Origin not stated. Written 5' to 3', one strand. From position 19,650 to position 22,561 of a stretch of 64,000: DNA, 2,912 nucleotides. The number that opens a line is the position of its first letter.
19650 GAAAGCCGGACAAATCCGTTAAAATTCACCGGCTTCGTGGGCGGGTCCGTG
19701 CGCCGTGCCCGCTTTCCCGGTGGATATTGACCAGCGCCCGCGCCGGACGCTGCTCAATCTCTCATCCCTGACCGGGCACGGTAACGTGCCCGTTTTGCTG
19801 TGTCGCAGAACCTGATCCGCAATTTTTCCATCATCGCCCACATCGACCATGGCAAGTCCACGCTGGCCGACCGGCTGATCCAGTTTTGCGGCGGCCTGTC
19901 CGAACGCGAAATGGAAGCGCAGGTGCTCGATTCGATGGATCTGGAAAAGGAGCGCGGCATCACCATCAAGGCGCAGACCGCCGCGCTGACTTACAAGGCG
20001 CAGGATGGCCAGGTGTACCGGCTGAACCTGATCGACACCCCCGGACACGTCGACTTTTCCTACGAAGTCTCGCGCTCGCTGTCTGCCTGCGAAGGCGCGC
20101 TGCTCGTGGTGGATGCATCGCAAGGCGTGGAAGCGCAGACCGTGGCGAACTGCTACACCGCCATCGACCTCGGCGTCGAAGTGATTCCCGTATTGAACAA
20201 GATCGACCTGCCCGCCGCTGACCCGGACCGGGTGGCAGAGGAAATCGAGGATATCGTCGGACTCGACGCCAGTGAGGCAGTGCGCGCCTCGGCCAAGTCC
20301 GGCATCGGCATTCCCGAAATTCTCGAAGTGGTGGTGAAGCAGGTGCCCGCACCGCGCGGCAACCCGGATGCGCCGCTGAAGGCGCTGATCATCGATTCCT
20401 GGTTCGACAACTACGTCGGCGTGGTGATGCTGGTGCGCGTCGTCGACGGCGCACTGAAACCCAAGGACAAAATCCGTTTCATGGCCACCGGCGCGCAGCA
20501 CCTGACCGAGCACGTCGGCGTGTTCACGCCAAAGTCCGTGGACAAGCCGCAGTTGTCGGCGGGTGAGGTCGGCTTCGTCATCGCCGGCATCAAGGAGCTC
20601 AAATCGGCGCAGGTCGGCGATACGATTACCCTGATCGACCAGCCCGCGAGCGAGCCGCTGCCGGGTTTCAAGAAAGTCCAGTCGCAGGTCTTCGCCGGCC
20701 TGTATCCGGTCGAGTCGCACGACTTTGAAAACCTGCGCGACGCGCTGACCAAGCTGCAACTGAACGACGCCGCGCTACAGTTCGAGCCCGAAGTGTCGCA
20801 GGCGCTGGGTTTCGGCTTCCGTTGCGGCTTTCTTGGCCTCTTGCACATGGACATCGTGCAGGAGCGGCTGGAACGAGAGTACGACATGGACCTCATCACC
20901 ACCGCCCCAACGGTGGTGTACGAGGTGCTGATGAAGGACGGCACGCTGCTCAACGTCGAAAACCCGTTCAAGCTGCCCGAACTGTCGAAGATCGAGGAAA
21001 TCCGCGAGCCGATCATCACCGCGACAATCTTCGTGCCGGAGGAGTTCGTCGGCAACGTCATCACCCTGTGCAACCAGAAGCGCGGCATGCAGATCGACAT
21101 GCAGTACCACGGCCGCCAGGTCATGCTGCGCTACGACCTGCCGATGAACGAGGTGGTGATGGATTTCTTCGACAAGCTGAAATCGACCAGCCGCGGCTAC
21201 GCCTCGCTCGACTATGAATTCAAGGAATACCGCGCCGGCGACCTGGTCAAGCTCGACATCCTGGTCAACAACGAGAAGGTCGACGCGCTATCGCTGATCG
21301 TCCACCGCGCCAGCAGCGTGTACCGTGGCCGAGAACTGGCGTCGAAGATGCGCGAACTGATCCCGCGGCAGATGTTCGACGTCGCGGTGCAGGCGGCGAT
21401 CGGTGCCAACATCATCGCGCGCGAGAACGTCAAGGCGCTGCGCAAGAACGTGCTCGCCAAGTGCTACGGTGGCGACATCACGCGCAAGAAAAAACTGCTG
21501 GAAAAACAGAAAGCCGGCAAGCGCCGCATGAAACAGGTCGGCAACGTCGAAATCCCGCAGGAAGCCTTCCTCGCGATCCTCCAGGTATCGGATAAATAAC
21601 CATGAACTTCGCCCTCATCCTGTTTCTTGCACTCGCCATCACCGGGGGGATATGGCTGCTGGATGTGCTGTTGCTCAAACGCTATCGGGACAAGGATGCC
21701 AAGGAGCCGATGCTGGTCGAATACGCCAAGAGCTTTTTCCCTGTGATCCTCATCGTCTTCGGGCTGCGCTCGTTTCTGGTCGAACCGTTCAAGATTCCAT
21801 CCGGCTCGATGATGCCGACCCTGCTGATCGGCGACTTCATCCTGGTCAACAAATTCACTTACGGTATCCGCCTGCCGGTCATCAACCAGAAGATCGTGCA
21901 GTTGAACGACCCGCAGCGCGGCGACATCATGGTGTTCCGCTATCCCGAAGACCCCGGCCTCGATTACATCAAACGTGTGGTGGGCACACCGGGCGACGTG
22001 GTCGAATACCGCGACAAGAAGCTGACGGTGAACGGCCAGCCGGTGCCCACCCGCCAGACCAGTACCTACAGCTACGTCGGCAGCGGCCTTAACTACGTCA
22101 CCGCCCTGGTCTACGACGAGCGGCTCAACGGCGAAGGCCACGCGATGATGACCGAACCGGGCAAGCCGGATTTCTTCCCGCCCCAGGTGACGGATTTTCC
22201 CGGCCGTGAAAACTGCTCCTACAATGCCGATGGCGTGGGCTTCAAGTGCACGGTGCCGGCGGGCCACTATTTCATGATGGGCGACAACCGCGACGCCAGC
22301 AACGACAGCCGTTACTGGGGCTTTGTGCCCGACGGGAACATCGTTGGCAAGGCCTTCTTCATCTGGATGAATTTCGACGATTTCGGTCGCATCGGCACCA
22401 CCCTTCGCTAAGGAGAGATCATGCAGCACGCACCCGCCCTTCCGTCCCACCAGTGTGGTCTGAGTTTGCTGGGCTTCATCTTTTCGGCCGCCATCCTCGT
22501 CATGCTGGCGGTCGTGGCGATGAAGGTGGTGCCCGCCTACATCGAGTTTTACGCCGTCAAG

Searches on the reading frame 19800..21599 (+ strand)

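Call 71: search_protein_families(library=pfam, proteins=[window:19800-21599:+], max_evalue=0.00001)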
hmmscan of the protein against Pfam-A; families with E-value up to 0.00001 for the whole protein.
window:19800-21599:+ (599 aa): 4 families
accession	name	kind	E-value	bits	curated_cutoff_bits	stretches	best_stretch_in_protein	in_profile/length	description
PF00009.33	GTP_EFTU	-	3.6e-55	186.9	26.5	1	6-183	3-187/188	Elongation factor Tu GTP binding domain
PF06421.17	LepA_C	-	1.7e-48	163.7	29.7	1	489-595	1-107/107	GTP-binding protein LepA C-terminus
PF00679.30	EFG_C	-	3.3e-23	82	27.9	1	401-486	2-87/89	Elongation factor G C-terminus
PF03144.31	GTP_EFTU_D2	-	9.1e-12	45.7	30.3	1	207-277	1-73/73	Elongation factor Tu domain 2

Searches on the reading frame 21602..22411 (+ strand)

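Call 71: search_protein_families(library=pfam, proteins=[window:21602-22411:+], max_evalue=0.00001)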
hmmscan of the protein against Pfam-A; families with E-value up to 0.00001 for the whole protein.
window:21602-22411:+ (269 aa): 1 family
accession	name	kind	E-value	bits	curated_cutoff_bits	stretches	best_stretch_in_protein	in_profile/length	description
PF10502.14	Peptidase_S26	-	6e-58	195.9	22.9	1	39-256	2-168/168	Signal peptidase, peptidase S26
